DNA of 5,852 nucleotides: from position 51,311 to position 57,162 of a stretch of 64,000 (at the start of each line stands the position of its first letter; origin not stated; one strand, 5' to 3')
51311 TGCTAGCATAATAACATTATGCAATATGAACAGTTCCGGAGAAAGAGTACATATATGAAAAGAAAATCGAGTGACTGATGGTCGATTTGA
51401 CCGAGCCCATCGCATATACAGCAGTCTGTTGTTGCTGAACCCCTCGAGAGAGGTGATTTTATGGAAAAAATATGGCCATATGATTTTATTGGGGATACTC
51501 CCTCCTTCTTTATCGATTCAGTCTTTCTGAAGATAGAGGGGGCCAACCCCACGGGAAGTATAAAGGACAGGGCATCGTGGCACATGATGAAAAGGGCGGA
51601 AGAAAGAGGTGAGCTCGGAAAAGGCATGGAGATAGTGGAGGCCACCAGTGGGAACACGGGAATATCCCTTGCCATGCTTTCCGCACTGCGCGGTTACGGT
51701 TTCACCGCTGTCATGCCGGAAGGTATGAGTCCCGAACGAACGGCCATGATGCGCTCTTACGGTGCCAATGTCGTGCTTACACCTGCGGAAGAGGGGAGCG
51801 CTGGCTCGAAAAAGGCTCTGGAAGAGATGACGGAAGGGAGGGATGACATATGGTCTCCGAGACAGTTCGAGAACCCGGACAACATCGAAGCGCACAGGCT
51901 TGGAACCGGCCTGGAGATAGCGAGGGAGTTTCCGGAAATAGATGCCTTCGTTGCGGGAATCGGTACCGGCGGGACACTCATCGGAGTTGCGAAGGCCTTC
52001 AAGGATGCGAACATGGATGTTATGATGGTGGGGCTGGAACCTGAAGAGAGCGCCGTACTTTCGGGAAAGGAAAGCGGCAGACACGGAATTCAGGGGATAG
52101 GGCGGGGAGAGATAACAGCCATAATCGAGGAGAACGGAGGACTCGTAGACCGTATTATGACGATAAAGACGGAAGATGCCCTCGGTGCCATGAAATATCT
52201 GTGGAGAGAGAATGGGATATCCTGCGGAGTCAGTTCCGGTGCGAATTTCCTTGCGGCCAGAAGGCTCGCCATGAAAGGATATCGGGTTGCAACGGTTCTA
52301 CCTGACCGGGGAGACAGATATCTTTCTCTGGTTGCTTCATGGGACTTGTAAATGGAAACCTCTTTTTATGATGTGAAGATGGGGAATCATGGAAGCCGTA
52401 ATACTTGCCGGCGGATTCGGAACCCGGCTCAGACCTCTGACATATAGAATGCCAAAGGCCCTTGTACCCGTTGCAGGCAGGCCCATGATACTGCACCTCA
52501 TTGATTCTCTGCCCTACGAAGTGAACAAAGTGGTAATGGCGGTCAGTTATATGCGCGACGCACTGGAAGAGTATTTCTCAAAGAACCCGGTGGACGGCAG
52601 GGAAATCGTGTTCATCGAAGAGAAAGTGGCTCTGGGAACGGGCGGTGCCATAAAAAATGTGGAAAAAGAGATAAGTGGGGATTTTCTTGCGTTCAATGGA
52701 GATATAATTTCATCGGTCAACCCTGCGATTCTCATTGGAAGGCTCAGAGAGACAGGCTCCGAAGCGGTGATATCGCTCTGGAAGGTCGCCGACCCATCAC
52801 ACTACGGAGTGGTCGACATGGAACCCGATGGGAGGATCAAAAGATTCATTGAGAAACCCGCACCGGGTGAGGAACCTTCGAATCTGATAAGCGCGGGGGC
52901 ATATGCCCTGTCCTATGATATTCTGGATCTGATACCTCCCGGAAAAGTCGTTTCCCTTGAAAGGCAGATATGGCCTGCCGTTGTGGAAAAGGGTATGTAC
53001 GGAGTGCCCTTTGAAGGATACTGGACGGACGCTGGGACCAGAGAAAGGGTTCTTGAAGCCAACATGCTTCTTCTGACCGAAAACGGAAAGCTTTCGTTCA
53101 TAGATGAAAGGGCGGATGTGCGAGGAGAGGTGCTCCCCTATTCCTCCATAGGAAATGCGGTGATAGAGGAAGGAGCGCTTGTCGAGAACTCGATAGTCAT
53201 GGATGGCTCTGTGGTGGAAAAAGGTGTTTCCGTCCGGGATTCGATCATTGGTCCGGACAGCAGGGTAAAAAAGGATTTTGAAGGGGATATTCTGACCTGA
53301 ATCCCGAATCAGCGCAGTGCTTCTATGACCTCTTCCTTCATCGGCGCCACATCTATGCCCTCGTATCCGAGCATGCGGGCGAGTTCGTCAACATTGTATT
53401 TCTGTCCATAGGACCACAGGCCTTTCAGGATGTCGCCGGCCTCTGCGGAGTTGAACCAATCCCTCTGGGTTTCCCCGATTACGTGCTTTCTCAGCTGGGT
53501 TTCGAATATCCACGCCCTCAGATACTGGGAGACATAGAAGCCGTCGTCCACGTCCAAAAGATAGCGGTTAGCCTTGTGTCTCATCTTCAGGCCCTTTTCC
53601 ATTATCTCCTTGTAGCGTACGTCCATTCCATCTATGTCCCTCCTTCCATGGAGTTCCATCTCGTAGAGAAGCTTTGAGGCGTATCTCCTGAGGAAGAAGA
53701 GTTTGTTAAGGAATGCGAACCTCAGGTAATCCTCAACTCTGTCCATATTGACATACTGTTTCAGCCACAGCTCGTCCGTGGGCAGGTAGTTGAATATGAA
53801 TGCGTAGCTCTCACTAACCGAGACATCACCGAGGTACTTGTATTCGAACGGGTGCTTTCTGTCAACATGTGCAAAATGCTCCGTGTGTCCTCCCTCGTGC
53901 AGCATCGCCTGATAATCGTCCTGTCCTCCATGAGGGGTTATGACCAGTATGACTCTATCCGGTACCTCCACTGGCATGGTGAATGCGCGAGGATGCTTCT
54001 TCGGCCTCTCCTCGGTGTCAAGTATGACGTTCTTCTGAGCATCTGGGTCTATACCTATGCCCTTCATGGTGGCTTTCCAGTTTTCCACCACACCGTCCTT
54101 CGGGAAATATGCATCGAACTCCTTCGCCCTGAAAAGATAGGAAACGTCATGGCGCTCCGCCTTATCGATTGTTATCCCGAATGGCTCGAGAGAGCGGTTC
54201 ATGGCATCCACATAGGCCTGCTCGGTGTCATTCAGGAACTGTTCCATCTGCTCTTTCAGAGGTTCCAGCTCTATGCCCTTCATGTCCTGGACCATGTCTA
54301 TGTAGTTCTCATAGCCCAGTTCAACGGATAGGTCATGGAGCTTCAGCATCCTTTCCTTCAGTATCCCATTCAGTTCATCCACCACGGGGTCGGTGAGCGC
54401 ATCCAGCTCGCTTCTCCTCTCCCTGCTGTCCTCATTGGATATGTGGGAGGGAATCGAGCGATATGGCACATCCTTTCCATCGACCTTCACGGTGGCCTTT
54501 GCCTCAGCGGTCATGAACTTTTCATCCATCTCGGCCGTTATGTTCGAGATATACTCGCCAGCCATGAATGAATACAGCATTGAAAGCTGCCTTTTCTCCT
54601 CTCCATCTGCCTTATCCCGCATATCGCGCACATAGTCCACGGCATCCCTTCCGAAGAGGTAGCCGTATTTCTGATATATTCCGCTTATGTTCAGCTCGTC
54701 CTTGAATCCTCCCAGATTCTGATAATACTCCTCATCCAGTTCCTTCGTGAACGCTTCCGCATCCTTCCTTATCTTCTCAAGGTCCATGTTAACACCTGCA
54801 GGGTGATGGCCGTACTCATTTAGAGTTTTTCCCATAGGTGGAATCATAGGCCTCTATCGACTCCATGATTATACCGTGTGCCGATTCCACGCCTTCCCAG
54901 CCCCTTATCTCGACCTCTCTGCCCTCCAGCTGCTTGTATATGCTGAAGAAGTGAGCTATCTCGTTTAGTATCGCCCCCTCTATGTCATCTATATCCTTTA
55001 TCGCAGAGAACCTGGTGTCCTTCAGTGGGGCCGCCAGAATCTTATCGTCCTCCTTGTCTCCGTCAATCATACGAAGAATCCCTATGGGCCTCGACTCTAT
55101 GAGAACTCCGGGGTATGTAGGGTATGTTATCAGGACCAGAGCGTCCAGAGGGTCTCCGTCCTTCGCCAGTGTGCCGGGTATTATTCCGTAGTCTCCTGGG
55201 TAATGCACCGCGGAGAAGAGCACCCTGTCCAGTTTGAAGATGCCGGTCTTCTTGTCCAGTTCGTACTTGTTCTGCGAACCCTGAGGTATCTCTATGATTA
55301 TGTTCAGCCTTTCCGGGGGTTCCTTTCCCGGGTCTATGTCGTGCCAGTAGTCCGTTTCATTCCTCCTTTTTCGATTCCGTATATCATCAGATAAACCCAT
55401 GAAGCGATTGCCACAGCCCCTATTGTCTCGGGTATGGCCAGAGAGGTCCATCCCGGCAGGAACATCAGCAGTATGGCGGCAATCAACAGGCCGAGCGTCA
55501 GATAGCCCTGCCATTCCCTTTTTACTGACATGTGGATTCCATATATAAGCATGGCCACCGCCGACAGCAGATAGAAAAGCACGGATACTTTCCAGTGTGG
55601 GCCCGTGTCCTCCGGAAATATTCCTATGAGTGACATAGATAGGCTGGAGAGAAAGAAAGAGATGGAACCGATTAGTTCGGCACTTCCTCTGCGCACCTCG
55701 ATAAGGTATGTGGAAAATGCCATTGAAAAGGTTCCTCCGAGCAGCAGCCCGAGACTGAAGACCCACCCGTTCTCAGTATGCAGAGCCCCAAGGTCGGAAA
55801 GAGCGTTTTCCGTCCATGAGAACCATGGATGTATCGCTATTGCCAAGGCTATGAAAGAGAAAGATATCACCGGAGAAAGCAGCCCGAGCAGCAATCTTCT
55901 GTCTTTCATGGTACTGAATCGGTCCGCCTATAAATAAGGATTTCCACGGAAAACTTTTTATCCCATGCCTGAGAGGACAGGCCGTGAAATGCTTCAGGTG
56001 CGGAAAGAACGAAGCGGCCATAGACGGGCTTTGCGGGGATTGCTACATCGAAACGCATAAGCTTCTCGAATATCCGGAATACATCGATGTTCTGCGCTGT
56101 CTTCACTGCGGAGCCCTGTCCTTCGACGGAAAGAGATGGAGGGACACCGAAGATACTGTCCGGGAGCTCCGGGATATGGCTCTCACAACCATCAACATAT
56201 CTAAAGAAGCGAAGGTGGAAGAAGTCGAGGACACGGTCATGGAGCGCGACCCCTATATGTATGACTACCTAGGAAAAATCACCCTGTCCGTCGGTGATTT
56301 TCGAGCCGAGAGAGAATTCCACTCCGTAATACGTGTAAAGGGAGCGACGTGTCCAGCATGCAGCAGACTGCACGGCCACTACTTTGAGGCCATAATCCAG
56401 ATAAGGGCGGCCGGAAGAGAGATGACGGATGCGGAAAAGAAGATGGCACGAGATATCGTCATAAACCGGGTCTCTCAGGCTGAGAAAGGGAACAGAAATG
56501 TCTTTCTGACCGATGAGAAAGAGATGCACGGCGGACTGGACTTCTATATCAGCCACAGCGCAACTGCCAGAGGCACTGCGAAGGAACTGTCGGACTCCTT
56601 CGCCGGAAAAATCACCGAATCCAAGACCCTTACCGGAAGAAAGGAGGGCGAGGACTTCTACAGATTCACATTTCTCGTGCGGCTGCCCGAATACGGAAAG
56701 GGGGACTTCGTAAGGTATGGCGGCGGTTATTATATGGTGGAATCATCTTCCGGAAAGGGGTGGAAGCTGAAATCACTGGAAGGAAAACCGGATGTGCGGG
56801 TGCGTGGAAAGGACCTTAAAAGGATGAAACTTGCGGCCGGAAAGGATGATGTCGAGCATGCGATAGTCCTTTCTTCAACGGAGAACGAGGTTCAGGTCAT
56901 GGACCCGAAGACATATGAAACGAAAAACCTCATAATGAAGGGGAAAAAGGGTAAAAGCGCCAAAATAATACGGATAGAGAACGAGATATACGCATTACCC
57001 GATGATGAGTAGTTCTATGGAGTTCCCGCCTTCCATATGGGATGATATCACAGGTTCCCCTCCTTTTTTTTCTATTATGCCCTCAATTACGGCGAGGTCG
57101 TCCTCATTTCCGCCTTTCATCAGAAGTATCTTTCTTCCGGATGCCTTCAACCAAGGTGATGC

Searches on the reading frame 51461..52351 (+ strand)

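Call 66: search_protein_families(library=pfam, proteins=[window:51461-52351:+], max_evalue=0.001)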
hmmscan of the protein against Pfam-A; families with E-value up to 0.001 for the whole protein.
window:51461-52351:+ (296 aa): 1 family
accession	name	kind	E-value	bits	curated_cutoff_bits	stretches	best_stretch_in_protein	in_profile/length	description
PF00291.31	PALP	-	1.1e-63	215.8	35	1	19-282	14-295/295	Pyridoxal-phosphate dependent enzyme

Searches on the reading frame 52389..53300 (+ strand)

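Call 66: search_protein_families(library=pfam, proteins=[window:52389-53300:+], max_evalue=0.001)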
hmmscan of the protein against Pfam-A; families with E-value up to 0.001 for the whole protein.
window:52389-53300:+ (303 aa): 4 families
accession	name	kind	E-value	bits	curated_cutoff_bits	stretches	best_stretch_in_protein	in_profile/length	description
PF00483.29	NTP_transferase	-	2e-36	126.2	21.2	1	3-229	2-243/245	Nucleotidyl transferase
PF12804.13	NTP_transf_3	-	1.7e-08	35.3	27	1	3-69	1-61/160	MobA-like NTP transferase domain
PF25084.1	LbH_EIF2B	-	5.4e-05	23.6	54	1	251-296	38-84/105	EIF2B subunit epsilon LbH domain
PF24894.1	Hexapep_GlmU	-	0.00043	20.8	23.3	1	237-295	5-62/104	GlmU-like, C-terminal hexapeptide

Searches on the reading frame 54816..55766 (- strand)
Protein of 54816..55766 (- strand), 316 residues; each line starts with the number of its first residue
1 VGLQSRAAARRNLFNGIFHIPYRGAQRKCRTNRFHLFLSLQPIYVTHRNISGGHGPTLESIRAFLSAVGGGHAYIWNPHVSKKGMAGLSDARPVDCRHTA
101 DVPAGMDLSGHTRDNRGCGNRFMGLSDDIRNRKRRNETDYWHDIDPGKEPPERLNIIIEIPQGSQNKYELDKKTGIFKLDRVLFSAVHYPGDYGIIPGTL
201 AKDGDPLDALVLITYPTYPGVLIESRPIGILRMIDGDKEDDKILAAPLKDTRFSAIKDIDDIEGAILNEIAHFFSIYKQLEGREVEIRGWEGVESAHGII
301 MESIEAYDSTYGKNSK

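Call 34: search_protein_families(library=pfam, proteins=[window:54816-55766:-], max_evalue=0.001)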
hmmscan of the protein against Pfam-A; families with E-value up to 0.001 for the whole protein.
window:54816-55766:- (316 aa): 1 family
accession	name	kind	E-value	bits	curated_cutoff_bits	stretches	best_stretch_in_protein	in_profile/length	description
PF00719.24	Pyrophosphatase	-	1.4e-56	191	23.5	1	157-307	2-152/153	Inorganic pyrophosphatase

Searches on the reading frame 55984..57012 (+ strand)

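Call 66: search_protein_families(library=pfam, proteins=[window:55984-57012:+], max_evalue=0.001)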
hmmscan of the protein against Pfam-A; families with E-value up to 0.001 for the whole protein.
window:55984-57012:+ (342 aa): 1 family
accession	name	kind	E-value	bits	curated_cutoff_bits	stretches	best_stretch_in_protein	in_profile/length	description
PF04981.18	NMD3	-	2.4e-48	165.2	24.9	1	3-234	1-243/243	NMD3 family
